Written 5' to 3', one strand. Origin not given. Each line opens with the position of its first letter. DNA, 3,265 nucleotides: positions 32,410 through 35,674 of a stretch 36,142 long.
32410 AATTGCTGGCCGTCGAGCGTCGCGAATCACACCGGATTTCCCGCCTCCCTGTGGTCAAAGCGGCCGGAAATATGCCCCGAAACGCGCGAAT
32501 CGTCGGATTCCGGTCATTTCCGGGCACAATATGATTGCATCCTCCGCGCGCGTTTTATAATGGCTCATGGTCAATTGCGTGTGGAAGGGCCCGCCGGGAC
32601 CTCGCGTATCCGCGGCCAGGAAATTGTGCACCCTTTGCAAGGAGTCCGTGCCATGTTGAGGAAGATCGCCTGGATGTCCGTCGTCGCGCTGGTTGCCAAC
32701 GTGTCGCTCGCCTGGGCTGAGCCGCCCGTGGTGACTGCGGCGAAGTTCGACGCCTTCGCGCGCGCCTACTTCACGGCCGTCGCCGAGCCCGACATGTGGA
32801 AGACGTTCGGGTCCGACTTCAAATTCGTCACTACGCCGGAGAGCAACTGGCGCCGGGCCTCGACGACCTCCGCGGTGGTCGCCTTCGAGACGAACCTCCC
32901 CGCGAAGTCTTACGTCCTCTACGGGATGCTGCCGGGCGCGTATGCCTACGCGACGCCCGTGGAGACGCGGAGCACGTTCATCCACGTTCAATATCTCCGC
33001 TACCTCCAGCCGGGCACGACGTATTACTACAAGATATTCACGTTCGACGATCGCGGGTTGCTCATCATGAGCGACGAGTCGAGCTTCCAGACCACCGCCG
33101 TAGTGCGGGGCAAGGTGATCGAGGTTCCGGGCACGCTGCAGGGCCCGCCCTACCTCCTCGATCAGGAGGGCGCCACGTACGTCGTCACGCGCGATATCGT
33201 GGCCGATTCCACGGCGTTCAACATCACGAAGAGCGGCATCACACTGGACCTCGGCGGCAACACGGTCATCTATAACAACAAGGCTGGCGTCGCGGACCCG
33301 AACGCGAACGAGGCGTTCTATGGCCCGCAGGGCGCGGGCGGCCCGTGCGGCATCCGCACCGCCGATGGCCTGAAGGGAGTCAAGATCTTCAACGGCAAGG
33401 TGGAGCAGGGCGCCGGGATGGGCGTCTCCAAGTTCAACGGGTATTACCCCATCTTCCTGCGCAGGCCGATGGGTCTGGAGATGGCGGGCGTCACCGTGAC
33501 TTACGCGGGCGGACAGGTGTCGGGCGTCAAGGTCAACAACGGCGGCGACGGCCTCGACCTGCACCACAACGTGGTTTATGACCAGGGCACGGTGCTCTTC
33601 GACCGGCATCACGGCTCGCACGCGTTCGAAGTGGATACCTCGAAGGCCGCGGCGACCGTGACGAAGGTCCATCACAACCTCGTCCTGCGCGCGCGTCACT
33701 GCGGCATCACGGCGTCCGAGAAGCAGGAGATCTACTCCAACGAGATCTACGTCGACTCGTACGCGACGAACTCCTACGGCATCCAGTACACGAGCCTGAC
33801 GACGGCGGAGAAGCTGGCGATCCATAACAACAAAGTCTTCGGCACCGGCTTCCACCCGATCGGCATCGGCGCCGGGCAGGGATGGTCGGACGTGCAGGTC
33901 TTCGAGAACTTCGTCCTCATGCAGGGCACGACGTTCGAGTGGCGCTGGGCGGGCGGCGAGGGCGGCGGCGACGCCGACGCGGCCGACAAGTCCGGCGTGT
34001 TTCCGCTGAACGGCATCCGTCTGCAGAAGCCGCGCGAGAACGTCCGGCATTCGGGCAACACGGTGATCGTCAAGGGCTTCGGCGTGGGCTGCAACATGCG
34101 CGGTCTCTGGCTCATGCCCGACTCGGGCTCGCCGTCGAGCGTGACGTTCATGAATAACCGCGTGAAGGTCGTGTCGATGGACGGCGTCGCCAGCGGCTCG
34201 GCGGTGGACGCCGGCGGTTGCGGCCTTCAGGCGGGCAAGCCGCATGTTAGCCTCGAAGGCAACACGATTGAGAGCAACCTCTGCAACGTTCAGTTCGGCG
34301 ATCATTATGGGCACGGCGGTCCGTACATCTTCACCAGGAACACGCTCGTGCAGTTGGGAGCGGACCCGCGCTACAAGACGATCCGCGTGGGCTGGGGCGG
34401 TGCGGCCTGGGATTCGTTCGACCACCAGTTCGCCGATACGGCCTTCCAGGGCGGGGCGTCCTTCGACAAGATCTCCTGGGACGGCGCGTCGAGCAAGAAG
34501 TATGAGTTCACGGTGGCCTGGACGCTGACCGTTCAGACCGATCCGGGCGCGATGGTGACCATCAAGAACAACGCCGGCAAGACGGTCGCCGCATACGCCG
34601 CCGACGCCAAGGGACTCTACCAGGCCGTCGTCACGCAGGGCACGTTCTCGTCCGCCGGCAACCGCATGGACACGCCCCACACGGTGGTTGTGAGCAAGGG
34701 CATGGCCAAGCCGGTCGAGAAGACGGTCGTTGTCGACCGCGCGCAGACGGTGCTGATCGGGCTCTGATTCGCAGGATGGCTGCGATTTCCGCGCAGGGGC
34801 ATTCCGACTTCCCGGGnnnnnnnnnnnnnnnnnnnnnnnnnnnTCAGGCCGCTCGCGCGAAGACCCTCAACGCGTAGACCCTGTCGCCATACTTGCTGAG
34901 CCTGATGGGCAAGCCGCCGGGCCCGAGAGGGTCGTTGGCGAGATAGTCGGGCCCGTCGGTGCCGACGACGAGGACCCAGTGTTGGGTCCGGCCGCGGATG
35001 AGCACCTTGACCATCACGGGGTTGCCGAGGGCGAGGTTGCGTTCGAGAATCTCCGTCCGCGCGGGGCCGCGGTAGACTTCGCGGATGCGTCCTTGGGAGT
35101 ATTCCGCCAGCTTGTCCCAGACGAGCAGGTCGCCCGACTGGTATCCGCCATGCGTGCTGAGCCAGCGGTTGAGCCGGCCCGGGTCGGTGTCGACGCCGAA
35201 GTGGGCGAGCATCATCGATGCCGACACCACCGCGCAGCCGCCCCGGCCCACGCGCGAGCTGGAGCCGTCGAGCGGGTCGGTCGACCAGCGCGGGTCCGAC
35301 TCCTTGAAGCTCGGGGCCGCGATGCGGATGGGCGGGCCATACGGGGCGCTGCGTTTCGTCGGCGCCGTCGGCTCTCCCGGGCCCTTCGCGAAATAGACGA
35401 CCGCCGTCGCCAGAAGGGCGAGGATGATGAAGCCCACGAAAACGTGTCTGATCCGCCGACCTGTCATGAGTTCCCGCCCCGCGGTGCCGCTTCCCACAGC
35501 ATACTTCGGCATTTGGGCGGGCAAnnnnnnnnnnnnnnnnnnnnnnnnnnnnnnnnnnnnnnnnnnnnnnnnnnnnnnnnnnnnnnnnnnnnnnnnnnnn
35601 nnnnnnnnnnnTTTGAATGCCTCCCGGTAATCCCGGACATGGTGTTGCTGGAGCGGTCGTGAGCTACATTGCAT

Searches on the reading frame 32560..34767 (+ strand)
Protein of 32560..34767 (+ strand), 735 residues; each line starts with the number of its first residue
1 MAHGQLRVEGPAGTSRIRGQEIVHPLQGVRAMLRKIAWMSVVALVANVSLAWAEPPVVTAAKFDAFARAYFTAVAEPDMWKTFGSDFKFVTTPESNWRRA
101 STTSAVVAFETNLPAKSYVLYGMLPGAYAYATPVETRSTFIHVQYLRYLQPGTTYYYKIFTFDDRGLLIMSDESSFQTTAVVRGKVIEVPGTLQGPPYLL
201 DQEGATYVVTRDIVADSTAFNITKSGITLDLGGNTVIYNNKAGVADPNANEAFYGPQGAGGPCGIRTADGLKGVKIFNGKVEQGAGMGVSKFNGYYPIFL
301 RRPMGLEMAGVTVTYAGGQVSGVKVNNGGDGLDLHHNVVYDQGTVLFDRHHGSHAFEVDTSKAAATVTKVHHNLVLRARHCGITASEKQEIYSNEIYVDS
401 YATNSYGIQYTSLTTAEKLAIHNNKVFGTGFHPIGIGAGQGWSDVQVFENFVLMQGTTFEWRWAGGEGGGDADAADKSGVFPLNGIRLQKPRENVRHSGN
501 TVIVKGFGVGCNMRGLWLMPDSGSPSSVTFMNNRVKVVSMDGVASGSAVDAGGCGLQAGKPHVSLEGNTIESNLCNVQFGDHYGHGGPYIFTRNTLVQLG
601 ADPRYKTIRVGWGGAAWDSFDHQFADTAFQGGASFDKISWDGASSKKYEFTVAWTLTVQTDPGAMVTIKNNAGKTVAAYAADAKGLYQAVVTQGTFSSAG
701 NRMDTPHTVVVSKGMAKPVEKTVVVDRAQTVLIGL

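Call 63: search_protein_families(library=pfam, proteins=[window:32560-34767:+], max_evalue=1)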
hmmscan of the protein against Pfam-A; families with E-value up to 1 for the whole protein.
window:32560-34767:+ (735 aa): 4 families
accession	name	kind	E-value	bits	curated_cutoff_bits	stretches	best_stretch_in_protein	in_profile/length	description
PF16656.11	Pur_ac_phosph_N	-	2.6e-06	28.4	30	1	97-178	8-93/93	Purple acid Phosphatase, N-terminal domain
PF08308.17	PEGA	-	0.073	13.4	20.8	0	655-697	3-47/71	PEGA domain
PF17936.7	Big_6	-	0.11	13.3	27.6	1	655-692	16-53/83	Bacterial Ig domain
PF13229.12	Beta_helix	-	0.19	11.8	25.9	0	321-435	47-143/158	Right handed beta helix region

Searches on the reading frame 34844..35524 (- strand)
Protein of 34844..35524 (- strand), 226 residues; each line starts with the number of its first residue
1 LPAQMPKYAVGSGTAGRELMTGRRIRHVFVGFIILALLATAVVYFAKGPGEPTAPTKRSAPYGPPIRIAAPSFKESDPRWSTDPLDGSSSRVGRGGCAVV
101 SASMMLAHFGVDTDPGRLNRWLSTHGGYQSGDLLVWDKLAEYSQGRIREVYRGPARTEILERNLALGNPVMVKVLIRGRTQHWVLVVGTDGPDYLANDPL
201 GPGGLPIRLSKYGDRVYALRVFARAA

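Call 63: search_protein_families(library=pfam, proteins=[window:34844-35524:-], max_evalue=1)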
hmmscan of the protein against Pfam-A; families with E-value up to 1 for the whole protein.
window:34844-35524:- (226 aa): 2 families
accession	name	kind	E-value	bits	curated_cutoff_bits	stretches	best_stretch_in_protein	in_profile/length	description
PF13529.12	Peptidase_C39_2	-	1.8e-05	25.8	24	1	94-199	13-142/143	Peptidase_C39 like family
PF03412.21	Peptidase_C39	-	0.24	11.6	22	1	97-199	13-105/133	Peptidase C39 family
